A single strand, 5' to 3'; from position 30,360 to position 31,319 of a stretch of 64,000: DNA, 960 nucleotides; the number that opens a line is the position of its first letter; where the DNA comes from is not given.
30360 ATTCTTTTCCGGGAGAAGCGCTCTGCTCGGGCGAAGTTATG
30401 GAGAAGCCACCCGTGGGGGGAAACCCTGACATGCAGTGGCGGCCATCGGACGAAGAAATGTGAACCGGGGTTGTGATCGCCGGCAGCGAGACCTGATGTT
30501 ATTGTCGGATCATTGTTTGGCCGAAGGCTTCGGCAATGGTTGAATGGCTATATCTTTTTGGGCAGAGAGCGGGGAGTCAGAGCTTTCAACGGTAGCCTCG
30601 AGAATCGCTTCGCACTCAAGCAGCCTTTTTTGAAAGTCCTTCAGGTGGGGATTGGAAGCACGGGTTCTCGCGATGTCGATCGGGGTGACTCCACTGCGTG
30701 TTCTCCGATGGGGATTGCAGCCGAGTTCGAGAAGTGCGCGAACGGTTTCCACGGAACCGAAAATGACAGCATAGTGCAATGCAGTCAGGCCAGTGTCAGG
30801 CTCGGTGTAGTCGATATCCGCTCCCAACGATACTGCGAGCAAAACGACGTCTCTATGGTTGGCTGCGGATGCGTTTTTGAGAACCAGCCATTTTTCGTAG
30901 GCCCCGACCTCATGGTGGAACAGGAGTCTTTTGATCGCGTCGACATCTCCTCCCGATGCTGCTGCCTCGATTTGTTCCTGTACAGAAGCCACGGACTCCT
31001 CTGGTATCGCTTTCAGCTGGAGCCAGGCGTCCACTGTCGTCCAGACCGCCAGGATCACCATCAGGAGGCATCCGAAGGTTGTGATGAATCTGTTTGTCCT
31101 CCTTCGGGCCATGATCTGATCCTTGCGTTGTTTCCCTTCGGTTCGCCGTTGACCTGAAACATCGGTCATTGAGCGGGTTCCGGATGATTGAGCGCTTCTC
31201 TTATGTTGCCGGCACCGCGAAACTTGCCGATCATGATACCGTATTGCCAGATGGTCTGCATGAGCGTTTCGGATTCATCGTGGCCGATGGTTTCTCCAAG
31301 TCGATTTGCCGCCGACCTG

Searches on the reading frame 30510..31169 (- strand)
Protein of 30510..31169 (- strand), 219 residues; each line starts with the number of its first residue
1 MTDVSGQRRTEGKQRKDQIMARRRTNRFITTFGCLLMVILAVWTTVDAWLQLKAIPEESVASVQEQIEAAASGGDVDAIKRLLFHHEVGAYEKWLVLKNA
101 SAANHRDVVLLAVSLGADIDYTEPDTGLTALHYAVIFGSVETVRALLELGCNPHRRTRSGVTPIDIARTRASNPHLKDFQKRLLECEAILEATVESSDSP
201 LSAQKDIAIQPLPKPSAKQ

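Call 9: search_protein_families(library=pfam, proteins=[window:30510-31169:-])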
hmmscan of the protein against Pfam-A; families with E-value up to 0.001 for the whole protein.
window:30510-31169:- (219 aa): 5 families
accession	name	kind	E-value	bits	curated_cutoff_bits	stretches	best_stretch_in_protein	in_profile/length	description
PF13637.12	Ank_4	-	1.9e-13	50.7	22.7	1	99-147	3-50/50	Ankyrin repeats (many copies)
PF12796.13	Ank_2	-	2.8e-12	47.5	27.3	1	69-156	3-89/90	Ankyrin repeats (3 copies)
PF00023.36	Ank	-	9.5e-11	41.8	21.1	1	127-157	2-32/33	Ankyrin repeat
PF13857.12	Ank_5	-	1.6e-08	35.1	27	1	127-167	16-56/56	Ankyrin repeats (many copies)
PF13606.12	Ank_3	-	4.3e-08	33.2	22.3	1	127-154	2-29/30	Ankyrin repeat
